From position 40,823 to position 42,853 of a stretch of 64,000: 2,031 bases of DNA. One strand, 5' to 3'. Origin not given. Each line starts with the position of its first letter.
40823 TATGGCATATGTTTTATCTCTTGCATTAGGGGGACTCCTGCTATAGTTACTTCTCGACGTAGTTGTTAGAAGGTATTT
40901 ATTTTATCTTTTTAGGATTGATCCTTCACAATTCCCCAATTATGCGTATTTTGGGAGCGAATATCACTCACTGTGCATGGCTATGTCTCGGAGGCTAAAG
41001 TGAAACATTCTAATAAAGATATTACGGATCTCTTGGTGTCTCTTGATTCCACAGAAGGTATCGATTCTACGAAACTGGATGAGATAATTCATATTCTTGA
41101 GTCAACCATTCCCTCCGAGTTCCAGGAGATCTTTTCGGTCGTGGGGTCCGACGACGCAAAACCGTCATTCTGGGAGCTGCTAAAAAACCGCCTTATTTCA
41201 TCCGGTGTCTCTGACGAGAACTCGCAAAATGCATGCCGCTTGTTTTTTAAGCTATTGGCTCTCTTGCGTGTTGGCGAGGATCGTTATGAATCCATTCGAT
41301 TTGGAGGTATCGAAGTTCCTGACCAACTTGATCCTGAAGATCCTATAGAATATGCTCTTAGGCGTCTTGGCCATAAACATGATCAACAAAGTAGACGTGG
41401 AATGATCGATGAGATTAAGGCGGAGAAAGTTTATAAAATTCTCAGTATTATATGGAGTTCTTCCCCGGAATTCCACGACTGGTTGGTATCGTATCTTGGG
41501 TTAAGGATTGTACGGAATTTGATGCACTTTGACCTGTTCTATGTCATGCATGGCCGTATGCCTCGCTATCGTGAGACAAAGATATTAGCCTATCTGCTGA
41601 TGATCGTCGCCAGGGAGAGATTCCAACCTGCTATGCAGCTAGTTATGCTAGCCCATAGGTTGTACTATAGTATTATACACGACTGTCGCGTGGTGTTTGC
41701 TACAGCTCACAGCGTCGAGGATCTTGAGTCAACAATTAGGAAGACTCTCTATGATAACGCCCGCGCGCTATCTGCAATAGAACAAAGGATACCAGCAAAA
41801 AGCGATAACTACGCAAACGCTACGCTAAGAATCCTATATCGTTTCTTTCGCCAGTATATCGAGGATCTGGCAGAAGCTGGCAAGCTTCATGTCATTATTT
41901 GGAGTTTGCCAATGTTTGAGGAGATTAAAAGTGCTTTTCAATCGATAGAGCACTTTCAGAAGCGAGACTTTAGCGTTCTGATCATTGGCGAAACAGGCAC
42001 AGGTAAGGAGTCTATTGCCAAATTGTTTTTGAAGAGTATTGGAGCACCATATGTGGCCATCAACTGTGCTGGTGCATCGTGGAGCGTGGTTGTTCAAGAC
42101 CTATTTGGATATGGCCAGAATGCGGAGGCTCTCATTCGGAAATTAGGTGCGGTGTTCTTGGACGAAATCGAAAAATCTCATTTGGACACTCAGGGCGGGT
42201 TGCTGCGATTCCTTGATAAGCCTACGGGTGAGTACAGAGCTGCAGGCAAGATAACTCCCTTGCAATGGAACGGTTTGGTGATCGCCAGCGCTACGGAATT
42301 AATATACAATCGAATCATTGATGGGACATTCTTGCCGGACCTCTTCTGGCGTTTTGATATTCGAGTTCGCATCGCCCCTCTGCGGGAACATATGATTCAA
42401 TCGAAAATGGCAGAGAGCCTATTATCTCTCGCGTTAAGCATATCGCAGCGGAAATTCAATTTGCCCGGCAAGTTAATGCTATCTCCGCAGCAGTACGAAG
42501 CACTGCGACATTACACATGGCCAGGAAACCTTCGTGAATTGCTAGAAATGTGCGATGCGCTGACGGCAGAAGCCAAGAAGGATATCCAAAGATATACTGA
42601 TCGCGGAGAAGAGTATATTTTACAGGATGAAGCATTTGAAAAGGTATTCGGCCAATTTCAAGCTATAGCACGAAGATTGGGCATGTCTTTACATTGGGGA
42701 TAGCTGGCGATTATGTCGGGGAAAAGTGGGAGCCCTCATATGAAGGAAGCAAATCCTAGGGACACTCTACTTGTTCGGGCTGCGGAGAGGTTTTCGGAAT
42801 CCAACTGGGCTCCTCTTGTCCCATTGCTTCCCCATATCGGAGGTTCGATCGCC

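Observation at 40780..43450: AT-rich two-gene cassette (AAA+ ATPase + Abi-alpha/wHTH-like protein): candidate undescribed defence or regulatory module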

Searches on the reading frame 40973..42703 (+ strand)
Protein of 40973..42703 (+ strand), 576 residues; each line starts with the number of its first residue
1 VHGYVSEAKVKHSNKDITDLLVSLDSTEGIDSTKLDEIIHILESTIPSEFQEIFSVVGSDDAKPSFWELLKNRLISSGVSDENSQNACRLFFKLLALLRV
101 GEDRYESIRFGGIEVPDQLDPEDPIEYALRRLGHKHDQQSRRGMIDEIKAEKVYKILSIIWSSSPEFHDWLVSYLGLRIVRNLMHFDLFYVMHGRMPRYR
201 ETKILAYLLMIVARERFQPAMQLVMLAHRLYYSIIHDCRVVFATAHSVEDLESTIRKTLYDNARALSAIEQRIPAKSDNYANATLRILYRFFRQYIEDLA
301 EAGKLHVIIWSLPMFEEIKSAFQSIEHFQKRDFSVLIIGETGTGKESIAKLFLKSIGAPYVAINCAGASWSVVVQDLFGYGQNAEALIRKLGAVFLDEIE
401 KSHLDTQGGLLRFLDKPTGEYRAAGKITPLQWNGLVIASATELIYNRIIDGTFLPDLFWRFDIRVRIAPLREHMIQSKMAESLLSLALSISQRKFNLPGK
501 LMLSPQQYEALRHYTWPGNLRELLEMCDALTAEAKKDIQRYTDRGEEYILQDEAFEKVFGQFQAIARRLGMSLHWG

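Call 3: search_protein_families(library=pfam, proteins=[window:40973-42703:+], max_evalue=0.1)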
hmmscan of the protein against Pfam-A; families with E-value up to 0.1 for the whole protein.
window:40973-42703:+ (576 aa): 10 families
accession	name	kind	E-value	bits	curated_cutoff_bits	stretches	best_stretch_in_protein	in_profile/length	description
PF00158.32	Sigma54_activat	-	3.4e-21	76.1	20.2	1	317-462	7-163/168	Sigma-54 interaction domain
PF14532.12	Sigma54_activ_2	-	1.2e-06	29.2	25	1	319-416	8-95/138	Sigma-54 interaction domain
PF25601.1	AAA_lid_14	-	1.2e-05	25.4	27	1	502-537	27-63/87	AAA+ ATPase lid domain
PF07728.20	AAA_5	-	1.7e-05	25.3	22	1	335-416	2-92/139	AAA domain (dynein-related subfamily)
PF00004.35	AAA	-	3e-05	24.9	21.2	1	335-442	1-110/131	ATPase family associated with various cellular activities (AAA)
PF07724.20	AAA_2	-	0.0038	17.7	27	1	336-416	7-101/166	AAA domain (Cdc48 subfamily)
PF13191.12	AAA_16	-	0.015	16.2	32.6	1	316-368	10-63/167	AAA ATPase domain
PF12775.13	AAA_7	-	0.054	13.5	25.8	1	325-358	26-60/181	P-loop containing dynein motor region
PF20720.3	nSTAND3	-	0.073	13.2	27.2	0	321-353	6-38/155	Novel STAND NTPase 3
PF18709.6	DLP_helical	-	0.093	12.4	25.5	0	33-68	280-315/340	Dynamin-like helical domain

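Call 4: search_protein_families(library=padloc, proteins=[window:40973-42703:+], max_evalue=1)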
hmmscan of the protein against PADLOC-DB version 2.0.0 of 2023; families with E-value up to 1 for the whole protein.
window:40973-42703:+ (576 aa): 4 families
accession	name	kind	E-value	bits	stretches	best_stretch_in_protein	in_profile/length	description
PDLC01995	RtcR_PspF2--CARF_AAA_HTH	-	3.8e-27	93.6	1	316-529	174-396/481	-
PDLC01994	RtcR_PspF1--CARF_AAA_HTH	-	1.4e-16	58.7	1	261-543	118-390/468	-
PDLC01993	RtcR--CARF_AAA_HTH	-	6.1e-10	36.1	1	325-535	196-423/523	-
PDLC04606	PDC-M37B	-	0.017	12.3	1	322-357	163-199/390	-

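Call 5: search_protein_families(library=ncbifam, proteins=[window:40973-42703:+], max_evalue=1)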
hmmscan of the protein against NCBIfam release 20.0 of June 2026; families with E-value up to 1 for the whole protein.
window:40973-42703:+ (576 aa): 32 families (the best 25 are shown)
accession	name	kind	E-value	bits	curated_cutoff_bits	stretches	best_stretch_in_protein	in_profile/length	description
TIGR01818.1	ntrC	equivalog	2e-29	102.7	558.6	1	319-540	144-373/463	nitrogen regulation protein NR(I)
NF003451.0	PRK05022.1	equivalog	8.7e-25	87.4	476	1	318-534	199-423/512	nitric oxide reductase transcriptional regulator NorR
TIGR02329.1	propionate_PrpR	equivalog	2.3e-24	85.9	499.2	1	323-535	226-451/526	propionate catabolism operon regulatory protein PrpR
NF011953.0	PRK15424.1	equivalog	3.2e-23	82.2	703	1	319-533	229-464/538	propionate catabolism operon regulatory protein PrpR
NF008176.1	PRK10923.1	equivalog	9.6e-23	80.5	620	1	319-535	148-372/469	nitrogen regulation protein NR(I)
TIGR02915.1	PEP_resp_reg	equivalog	3.2e-22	79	502.6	1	316-526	146-364/445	PEP-CTERM-box response regulator transcription factor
NF041552.1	TF_PrdR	equivalog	1.6e-20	73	795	1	316-538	274-504/577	sigma-54 dependent transcriptional regulator PrdR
TIGR01817.1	nifA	equivalog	1.7e-20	73.3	528.85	1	317-532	204-425/534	nif-specific transcriptional activator NifA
TIGR02974.1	phageshock_pspF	equivalog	2.6e-20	72.9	443.55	1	322-532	12-231/336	phage shock protein operon transcriptional activator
NF008085.0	PRK10820.1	equivalog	1.6e-19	69.9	576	1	322-534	217-438/520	transcriptional regulator TyrR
NF041946.1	LuxO_transreg_Vib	equivalog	2.7e-18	66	800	1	318-526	142-358/463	quorum-sensing sigma-54 dependent transcriptional regulator LuxO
NF038308.1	RNA_repair_RtcR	equivalog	5.6e-18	65.1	650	1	317-528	188-416/530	RNA repair transcriptional activator RtcR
NF049963.1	RespRegFlgRCampy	domain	1.8e-17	63.3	750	1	319-527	144-360/429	fla regulon two-component system response regulator FlgR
NF008469.0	PRK11361.1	equivalog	2.4e-17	62.8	714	1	298-526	135-368/461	acetoacetate metabolism transcriptional regulator AtoC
NF050807.1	TransRegFlbDCaul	equivalog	1.3e-16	60.5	750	1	326-525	135-342/454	sigma-54-dependent transcriptional regulator FlbD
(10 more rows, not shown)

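Call 8: find_homologous_proteins(query=window:40973-42703:+)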
Query window:40973-42703:+ (576 aa): 3898 proteins with E <= 0.001 among 8000 candidates; the best 120 are listed.
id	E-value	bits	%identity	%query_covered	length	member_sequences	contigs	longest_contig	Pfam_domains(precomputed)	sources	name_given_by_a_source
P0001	0.0e+0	1278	100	98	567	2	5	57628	PF00158.33,PF25601.2,PF14532.13,PF07728.21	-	-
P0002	4.0e-143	496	43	97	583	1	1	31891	PF00158.33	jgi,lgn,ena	-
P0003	5.1e-130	453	38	97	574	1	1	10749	PF00158.33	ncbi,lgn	-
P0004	4.2e-125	437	46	79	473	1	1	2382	PF00158.33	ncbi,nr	ncbi:sigma-54 factor interaction domain-containing protein, partial [Candidatus Bathyarchaeota archa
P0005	7.0e-123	430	41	91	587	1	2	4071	PF00158.33,PF13401.13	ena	-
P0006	2.1e-119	418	38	96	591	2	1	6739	PF00158.33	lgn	-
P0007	4.0e-110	387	35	98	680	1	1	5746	PF00158.33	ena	-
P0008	2.0e-93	332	38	77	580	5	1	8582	PF00158.33,PF00004.36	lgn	-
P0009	8.1e-21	93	36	39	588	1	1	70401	PF00158.33,PF06506.17,PF25601.2,PF00004.36,PF14532.13,PF07728.21,PF01078.28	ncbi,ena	-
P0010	2.3e-20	91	35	38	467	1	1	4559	PF00158.33,PF25601.2,PF02954.26,PF14532.13,PF07728.21,PF00072.31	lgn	-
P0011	8.1e-19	86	34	33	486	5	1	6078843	PF00158.33,PF07724.21,PF25601.2,PF02954.26,PF14532.13,PF07728.21,PF00072.31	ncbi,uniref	ncbi:sigma-54 dependent transcriptional regulator [Chitinophaga pollutisoli]|uniref:Sigma-54 depende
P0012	1.1e-18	86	30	43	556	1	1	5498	PF00158.33,PF06506.17,PF25601.2,PF02954.26,PF14532.13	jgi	-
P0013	1.5e-18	85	34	37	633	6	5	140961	PF00158.33,PF06506.17,PF25601.2,PF02954.26,PF00004.36,PF00989.32,PF14532.13,PF07728.21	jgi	-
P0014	1.6e-18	85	31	38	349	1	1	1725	PF00158.33,PF25601.2,PF02954.26,PF00004.36,PF14532.13,PF07728.21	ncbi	-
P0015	2.3e-18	85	31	42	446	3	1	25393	PF00158.33,PF25601.2,PF00004.36,PF14532.13,PF07728.21,PF00072.31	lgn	-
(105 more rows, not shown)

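Call 10: find_encoding_contigs(protein=P0002, flank=8000, max_places=3)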
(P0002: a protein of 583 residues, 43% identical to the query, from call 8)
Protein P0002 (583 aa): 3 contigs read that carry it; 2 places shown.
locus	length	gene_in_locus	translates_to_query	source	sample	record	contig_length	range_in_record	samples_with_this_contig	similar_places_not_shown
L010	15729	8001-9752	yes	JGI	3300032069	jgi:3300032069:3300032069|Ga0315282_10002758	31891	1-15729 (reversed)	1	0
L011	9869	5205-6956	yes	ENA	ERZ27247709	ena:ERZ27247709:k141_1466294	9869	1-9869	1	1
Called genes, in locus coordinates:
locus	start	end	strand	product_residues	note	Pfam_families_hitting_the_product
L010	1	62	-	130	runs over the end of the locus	PF00072:Response_reg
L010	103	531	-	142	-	PF17957:Big_7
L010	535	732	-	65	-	-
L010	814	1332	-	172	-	-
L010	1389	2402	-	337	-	-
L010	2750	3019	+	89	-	PF01381:HTH_3, PF12844:HTH_19, PF13443:HTH_26 (weak), PF13560:HTH_31 (weak)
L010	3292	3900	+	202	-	-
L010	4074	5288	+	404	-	-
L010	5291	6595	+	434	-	-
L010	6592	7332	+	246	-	-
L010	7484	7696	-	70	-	-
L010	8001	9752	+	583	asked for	PF00158:Sigma54_activat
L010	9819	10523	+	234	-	-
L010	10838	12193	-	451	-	-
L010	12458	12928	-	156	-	-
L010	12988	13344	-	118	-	-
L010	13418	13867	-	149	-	-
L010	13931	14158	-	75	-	-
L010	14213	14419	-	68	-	-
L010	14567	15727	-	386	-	?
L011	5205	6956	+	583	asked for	PF00158:Sigma54_activat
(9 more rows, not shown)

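Call 11: find_encoding_contigs(protein=P0003, flank=8000, max_places=3)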
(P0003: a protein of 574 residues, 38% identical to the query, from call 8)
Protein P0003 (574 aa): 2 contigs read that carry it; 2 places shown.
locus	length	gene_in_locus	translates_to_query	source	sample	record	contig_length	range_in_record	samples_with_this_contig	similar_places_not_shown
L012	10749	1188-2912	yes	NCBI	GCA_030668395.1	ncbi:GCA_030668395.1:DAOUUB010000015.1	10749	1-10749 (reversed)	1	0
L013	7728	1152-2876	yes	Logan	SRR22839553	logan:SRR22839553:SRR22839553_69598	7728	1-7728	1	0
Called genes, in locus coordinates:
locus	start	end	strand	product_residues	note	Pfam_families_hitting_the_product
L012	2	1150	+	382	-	?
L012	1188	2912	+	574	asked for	PF00158:Sigma54_activat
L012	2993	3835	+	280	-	-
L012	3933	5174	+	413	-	-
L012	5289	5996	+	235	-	-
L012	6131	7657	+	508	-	PF13576:Pentapeptide_3 (weak)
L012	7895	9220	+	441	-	PF05598:DUF772, PF01609:DDE_Tnp_1, PF13751:DDE_Tnp_1_6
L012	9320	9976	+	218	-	PF13489:Methyltransf_23, PF13847:Methyltransf_31, PF08241:Methyltransf_11, PF08242:Methyltransf_12, PF13649:Methyltransf_25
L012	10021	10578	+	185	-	PF13489:Methyltransf_23, PF01135:PCMT, PF01209:Ubie_methyltran (weak), PF13847:Methyltransf_31, PF08241:Methyltransf_11, PF08242:Methyltransf_12, PF13649:Methyltransf_25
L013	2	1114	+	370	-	?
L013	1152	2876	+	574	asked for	PF00158:Sigma54_activat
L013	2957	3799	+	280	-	-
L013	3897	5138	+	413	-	-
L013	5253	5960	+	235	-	-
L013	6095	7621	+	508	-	PF13576:Pentapeptide_3 (weak)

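Call 15: find_encoding_contigs(protein=P0005, flank=8000, max_places=2)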
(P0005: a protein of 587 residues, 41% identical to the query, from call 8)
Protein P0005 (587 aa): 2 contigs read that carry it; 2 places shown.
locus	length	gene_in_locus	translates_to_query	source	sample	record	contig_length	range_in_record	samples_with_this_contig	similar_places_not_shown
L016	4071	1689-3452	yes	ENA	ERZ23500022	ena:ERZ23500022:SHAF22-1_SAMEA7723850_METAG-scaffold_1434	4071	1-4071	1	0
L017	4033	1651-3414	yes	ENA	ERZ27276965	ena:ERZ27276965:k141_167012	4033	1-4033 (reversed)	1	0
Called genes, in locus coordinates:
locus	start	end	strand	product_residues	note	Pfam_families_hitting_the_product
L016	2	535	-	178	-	?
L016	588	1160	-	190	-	PF05066:HARE-HTH (weak)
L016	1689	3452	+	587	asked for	PF13401:AAA_22 (faint), PF00158:Sigma54_activat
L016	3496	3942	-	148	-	-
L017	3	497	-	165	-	?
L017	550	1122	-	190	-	PF05066:HARE-HTH (weak)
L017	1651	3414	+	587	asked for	PF13401:AAA_22 (faint), PF00158:Sigma54_activat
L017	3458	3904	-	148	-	-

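Call 16: find_encoding_contigs(protein=P0006, flank=8000, max_places=2)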
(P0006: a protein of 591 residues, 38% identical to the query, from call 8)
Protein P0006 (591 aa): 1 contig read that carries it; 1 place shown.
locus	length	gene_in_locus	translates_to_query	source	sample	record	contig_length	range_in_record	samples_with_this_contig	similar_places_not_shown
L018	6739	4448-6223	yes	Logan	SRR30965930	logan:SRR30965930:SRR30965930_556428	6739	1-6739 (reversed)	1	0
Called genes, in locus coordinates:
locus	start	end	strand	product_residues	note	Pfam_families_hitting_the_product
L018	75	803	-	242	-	-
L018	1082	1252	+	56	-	-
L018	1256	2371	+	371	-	PF00348:polyprenyl_synt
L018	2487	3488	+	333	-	PF01745:IPT (faint), PF01715:IPPT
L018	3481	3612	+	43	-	-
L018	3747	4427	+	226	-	-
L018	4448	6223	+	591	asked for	PF00158:Sigma54_activat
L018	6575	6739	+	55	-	?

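Call 17: find_encoding_contigs(protein=P0007, flank=8000, max_places=2)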
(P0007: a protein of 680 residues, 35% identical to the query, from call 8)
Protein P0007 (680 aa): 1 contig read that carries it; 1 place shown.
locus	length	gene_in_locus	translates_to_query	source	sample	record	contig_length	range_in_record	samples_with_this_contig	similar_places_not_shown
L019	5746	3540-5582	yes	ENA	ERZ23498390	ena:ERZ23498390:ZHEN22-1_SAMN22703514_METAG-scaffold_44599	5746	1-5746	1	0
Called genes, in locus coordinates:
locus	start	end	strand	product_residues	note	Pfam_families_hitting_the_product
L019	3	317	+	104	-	?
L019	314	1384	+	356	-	PF00348:polyprenyl_synt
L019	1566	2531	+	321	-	PF01715:IPPT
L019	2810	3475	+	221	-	-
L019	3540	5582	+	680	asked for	PF00158:Sigma54_activat (weak)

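Call 18: find_encoding_contigs(protein=P0008, flank=8000, max_places=2)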
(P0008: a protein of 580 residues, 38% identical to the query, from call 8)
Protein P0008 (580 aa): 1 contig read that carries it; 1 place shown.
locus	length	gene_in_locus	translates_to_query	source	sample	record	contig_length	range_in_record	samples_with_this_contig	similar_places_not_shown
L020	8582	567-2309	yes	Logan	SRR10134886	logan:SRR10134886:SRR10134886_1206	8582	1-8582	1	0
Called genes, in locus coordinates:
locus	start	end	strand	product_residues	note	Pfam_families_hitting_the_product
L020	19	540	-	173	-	-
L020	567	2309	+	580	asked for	PF00158:Sigma54_activat, PF00004:AAA (weak)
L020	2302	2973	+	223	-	-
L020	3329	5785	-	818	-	PF13191:AAA_16 (weak)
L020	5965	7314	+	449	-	PF00753:Lactamase_B (weak), PF12706:Lactamase_B_2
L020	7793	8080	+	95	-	-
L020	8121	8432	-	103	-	-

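Call 32: find_homologous_proteins(query=A3, max_evalue=1e-30)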
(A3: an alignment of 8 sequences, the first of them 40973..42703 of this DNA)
Query A3 (8 sequences) (576 aa, profile of the alignment): 8 proteins with E <= 1e-30 among 8000 candidates.
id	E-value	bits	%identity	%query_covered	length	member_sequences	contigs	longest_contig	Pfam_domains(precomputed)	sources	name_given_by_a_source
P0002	1.8e-278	943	43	97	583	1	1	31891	PF00158.33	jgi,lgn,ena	-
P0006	1.0e-263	895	38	96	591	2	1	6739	PF00158.33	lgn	-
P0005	4.7e-258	876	41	91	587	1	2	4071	PF00158.33,PF13401.13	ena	-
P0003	2.2e-255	867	38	97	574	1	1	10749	PF00158.33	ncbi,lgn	-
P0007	5.8e-248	843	35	98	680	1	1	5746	PF00158.33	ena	-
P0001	4.9e-246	836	100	98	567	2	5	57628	PF00158.33,PF25601.2,PF14532.13,PF07728.21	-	-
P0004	8.1e-229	779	46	79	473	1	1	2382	PF00158.33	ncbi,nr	ncbi:sigma-54 factor interaction domain-containing protein, partial [Candidatus Bathyarchaeota archa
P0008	3.2e-226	771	38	77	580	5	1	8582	PF00158.33,PF00004.36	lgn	-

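Call 51: predict_structure(alignment_id=A3)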
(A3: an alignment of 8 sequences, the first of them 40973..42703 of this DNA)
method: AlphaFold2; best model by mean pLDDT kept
length: 576 residues; sequences in the alignment: 8
mean_pLDDT: 78.0   pTM: 0.66
mean pLDDT of the five models: 78.0, 71.0, 68.7, 66.4, 62.7
residues with pLDDT >= 90: 89; 70-90: 371; 50-70: 79; < 50: 37
segments of 3 or more residues with pLDDT < 50: 1-11, 103-121, 572-576
pLDDT, mean of each block of 10 residues (from residue 1): 34 71 82 87 84 63 73 83 86 83 49 37 75 80 83 91 86 92 76 67 90 90 86 75 67 82 88 77 89 86 76 74 72 87 78 73 88 73 59 88 90 81 70 88 90 89 84 76 84 80 87 73 86 80 67 90 76 37
secondary structure, 60 per line:
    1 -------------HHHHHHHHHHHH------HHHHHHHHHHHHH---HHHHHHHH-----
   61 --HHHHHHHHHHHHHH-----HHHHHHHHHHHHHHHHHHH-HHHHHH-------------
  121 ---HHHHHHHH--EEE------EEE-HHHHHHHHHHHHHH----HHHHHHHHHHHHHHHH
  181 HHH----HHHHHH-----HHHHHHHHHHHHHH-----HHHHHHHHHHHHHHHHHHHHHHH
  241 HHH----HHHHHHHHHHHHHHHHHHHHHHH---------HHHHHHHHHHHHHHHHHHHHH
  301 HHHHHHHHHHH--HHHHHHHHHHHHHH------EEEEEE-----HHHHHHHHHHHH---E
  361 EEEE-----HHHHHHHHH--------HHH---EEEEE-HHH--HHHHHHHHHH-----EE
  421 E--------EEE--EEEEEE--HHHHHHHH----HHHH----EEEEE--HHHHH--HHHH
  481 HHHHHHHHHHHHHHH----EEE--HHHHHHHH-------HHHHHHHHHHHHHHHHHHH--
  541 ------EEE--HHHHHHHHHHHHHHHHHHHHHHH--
elements in order: H14-25 H32-44 H48-55 H63-76 H82-100 H102-107 H124-131 E134-136 E143-145 H147-160 H165-183 H188-193 H199-212 H218-243 H248-270 H280-311 H314-327 E334-339 H345-356 E360-364 H370-378 E393-397 H404-413 E419-421 E430-432 E435-440 H443-450 H455-458 E463-467 H470-474 H477-495 E500-502 H505-512 H520-538 E547-549 H552-574

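Call 55: fold_search(model_id=the predicted structure, library=pdb)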
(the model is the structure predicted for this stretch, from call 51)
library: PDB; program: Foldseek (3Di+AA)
matches with E <= 10: 1687; with E <= 0.001: 829
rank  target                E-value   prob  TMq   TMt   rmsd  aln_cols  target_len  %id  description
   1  3m0e_A                2.9e-10  1.00  0.34  0.73   4.1       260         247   25  Crystal structure of the ATP-bound state of Walker B mutant of NtrC1 ATPase domain (released 2010-11-03)
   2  1ny6_B                5.6e-10  1.00  0.32  0.67   4.9       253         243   25  Crystal structure of sigm54 activator (AAA+ ATPase) in the active state (released 2003-11-11)
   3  1ny5_A                7.2e-10  1.00  0.31  0.44  14.2       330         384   22  Crystal structure of sigm54 activator (AAA+ ATPase) in the inactive state (released 2003-11-11)
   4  1ny5_B                7.8e-10  1.00  0.32  0.45  14.1       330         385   23  Crystal structure of sigm54 activator (AAA+ ATPase) in the inactive state (released 2003-11-11)
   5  1ny6_A                1.4e-09  1.00  0.31  0.65   5.0       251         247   27  Crystal structure of sigm54 activator (AAA+ ATPase) in the active state (released 2003-11-11)
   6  1ny6_C                1.4e-09  1.00  0.31  0.65   5.1       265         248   26  Crystal structure of sigm54 activator (AAA+ ATPase) in the active state (released 2003-11-11)
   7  1ny6_H                1.8e-09  1.00  0.30  0.64   4.4       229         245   28  Crystal structure of sigm54 activator (AAA+ ATPase) in the active state (released 2003-11-11)
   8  7v2b_D                2.2e-09  1.00  0.28  0.41   6.1       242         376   24  Crystal Structure of VpsR display novel dimeric architecture and c-di-GMP binding: mechanistic implications in oligome (released 2022-04-06)
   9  4lzz_L                2.3e-09  1.00  0.30  0.61   5.6       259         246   26  Nucleotide-induced asymmetry within atpase activator ring drives s54-RNAP interaction and ATP hydrolysis (released 2013-12-04)
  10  8p53_D                2.4e-09  1.00  0.29  0.42  12.4       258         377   25  Cryo-EM structure of the c-di-GMP-free FleQ-FleN master regulator complex of P. aeruginosa (released 2023-12-13)
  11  7v2b_A                3.0e-09  1.00  0.29  0.41  14.6       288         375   23  Crystal Structure of VpsR display novel dimeric architecture and c-di-GMP binding: mechanistic implications in oligome (released 2022-04-06)
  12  3dzd_A                3.1e-09  1.00  0.30  0.44   5.4       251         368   25  Crystal structure of sigma54 activator NTRC4 in the inactive state (released 2008-11-25)
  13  6iy8_A                3.2e-09  1.00  0.31  0.37   8.5       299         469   25  DmpR-phenol complex of Pseudomonas putida (released 2020-06-10)
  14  6jdi                  4.3e-09  1.00  0.29  0.60   5.2       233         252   28  Central domain of FleQ H287N mutant in complex with ATPgS and Mg (released 2019-11-27)
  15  5m7p_A                4.3e-09  1.00  0.31  0.39  12.2       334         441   19  Crystal structure of NtrX from Brucella abortus in complex with ADP processed with the CrystalDirect automated mountin (released 2017-01-25)
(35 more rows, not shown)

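Call 58: search_protein_families(library=padloc, proteins=[L012:2-1150:+, L012:2993-3835:+, L012:3933-5174:+, L012:5289-5996:+, L012:6131-7657:+, L020:3329-5785:-, L020:5965-7314:+, L010:10838-12193:-, L010:5291-6595:+, L010:4074-5288:+], max_evalue=0.01)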
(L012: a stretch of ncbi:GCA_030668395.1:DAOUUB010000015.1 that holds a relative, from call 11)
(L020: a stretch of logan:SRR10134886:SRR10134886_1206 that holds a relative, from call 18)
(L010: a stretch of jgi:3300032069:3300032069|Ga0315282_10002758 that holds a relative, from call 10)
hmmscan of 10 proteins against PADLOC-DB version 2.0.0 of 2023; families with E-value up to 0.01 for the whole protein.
L012:2-1150:+ (382 aa): 2 families
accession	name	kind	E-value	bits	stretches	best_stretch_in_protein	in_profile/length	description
PDLC04135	mad3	-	3.3e-07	28.2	1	128-363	128-331/374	mads_3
PDLC04893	PDC-S06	-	0.0024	14.3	1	315-364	644-693/862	-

L012:2993-3835:+ (280 aa): 0 families

L012:3933-5174:+ (413 aa): 1 family
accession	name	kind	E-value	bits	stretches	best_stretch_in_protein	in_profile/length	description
PDLC05036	PDC-S54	-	1.4e-146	487.2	1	6-412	4-407/410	-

L012:5289-5996:+ (235 aa): 0 families

L012:6131-7657:+ (508 aa): 0 families

L020:3329-5785:- (818 aa): 1 family
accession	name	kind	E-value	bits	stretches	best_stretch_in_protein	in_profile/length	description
PDLC04133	mad1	-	1.8e-05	22.9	1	766-808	4-45/60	mads_1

L020:5965-7314:+ (449 aa): 0 families

L010:10838-12193:- (451 aa): 0 families

L010:5291-6595:+ (434 aa): 0 families

L010:4074-5288:+ (404 aa): 0 families

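Call 59: search_protein_families(library=pfam, proteins=[L012:2-1150:+, L012:2993-3835:+, L012:3933-5174:+, L012:5289-5996:+, L020:3329-5785:-, L010:10838-12193:-, L010:5291-6595:+, L010:4074-5288:+, L018:3747-4427:+, L010:6592-7332:+], max_evalue=0.01)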
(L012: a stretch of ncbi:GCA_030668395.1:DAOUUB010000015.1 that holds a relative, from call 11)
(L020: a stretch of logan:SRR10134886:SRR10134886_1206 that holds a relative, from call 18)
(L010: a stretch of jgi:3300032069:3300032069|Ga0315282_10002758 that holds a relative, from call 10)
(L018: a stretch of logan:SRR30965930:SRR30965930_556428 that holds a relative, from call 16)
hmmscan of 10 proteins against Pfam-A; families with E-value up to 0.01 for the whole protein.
L012:2-1150:+ (382 aa): 2 families
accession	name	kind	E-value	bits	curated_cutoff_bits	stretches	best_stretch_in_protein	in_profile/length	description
PF12795.12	MscS_porin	-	0.00017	21.8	34.4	0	150-231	92-170/238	Mechanosensitive ion channel porin domain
PF02463.25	SMC_N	-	0.00037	20.4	40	1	72-362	114-205/220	RecF/RecN/SMC N terminal domain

L012:2993-3835:+ (280 aa): 0 families

L012:3933-5174:+ (413 aa): 0 families

L012:5289-5996:+ (235 aa): 0 families

L020:3329-5785:- (818 aa): 6 families
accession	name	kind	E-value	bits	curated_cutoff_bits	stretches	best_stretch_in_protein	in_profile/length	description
PF13191.12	AAA_16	-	2e-06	28.8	32.6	1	26-115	2-81/167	AAA ATPase domain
PF00004.35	AAA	-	4.9e-05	24.2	21.2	0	48-75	1-30/131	ATPase family associated with various cellular activities (AAA)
PF12728.13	HTH_17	-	5.4e-05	23.8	27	1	767-813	1-46/51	Helix-turn-helix domain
PF00376.29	MerR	-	9.5e-05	22.6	28.2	1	772-802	4-35/38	MerR family regulatory protein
PF13411.12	MerR_1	-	0.0013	19.3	21.6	1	770-802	3-35/69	MerR HTH family regulatory protein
PF13401.12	AAA_22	-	0.0022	18.8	27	0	43-119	3-82/130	AAA domain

L010:10838-12193:- (451 aa): 0 families

L010:5291-6595:+ (434 aa): 0 families

L010:4074-5288:+ (404 aa): 0 families

L018:3747-4427:+ (226 aa): 0 families

L010:6592-7332:+ (246 aa): 0 families
